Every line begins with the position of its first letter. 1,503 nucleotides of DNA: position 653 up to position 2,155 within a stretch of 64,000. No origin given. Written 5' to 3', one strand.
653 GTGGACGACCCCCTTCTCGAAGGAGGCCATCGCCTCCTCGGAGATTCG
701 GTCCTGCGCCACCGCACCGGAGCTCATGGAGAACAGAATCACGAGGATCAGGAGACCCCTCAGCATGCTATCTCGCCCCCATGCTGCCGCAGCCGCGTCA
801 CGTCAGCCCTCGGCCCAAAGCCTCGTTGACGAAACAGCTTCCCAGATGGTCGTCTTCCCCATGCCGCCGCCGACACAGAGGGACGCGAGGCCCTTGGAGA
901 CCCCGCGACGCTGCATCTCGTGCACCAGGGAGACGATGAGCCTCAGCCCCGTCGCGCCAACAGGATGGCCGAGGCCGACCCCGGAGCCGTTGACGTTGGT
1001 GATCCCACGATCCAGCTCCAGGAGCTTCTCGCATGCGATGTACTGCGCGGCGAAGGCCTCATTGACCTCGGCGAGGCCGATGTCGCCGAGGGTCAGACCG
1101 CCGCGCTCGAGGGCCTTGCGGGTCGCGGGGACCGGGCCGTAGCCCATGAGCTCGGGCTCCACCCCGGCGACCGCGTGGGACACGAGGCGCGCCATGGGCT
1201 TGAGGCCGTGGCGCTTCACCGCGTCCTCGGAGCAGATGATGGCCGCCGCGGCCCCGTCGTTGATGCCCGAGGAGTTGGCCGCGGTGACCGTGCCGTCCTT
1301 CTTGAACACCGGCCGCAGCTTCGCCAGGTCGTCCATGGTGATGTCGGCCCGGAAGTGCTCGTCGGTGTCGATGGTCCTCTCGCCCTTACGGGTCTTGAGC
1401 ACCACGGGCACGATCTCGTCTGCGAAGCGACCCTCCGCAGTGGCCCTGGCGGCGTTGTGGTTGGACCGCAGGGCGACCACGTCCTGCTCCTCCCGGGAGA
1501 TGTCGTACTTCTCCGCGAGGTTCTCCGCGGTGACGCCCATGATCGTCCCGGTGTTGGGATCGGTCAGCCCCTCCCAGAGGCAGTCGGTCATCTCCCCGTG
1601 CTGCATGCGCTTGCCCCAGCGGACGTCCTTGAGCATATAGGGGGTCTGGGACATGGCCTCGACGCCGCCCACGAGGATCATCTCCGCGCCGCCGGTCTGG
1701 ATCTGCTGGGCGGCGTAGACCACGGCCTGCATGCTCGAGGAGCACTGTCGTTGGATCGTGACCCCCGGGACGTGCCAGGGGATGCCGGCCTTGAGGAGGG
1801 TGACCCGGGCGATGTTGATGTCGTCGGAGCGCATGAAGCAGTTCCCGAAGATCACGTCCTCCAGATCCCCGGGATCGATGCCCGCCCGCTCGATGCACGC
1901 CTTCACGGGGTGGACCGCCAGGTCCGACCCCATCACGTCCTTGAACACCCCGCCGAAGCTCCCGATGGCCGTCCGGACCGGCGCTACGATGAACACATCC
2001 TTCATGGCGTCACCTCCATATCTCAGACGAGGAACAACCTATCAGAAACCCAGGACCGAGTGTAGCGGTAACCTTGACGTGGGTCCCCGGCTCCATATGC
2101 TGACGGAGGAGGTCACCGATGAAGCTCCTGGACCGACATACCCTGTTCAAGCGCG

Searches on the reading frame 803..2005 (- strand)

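Call 28: search_protein_families(library=ncbifam, max_evalue=0.01, proteins=[window:803-2005:-])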
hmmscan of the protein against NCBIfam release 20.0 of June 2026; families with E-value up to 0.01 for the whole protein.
window:803-2005:- (400 aa): 53 families (the best 25 are shown)
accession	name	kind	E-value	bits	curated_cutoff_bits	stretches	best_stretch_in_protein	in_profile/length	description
NF006552.0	PRK09051.1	subfamily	8.3e-144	479.6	565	1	1-391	3-395/395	beta-ketothiolase BktB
TIGR01930.1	AcCoA-C-Actrans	subfamily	7.2e-138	459.7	240.55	1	6-389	1-385/385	acetyl-CoA C-acyltransferase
NF004853.0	PRK06205.1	subfamily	2.2e-137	458.4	551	1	1-391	1-403/404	acetyl-CoA C-acetyltransferase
NF042999.1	bketothiol_BktB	equivalog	1.9e-135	452.1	725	1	2-390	3-393/394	beta-ketothiolase BktB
NF004206.0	PRK05656.1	subfamily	4.8e-120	401.2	688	1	1-384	1-386/392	acetyl-CoA C-acetyltransferase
NF006551.0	PRK09050.1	subfamily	3.9e-114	381.8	605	1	1-389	1-399/401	3-oxoadipyl-CoA thiolase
NF006086.0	PRK08235.1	equivalog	1.4e-112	376.7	526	1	2-387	2-389/393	acetyl-CoA C-acetyltransferase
TIGR02430.1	pcaF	equivalog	2.3e-112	376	597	1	2-390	1-399/400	3-oxoadipyl-CoA thiolase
NF042967.1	AcCoAtase_PhaA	equivalog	8.7e-109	364.3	740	1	1-386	1-391/396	acetyl-CoA acetyltransferase PhaA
NF005805.0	PRK07661.1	equivalog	1.4e-105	353.5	633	1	1-390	1-390/391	acetyl-CoA C-acetyltransferase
NF005152.0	PRK06633.1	equivalog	7.9e-105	350.6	675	1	2-391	3-392/392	acetyl-CoA C-acetyltransferase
NF006553.0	PRK09052.1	equivalog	1.7e-103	346.7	567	1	1-391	5-399/399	acetyl-CoA C-acyltransferase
NF006510.0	PRK08947.1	equivalog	3.2e-103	345.7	519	1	1-390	1-386/387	acetyl-CoA C-acyltransferase FadA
NF005033.0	PRK06445.1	equivalog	5e-100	335.4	511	1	2-390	3-394/395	acetyl-CoA C-acetyltransferase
NF005865.0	PRK07801.1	equivalog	3.9e-96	322.6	591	1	1-389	1-380/382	acetyl-CoA C-acetyltransferase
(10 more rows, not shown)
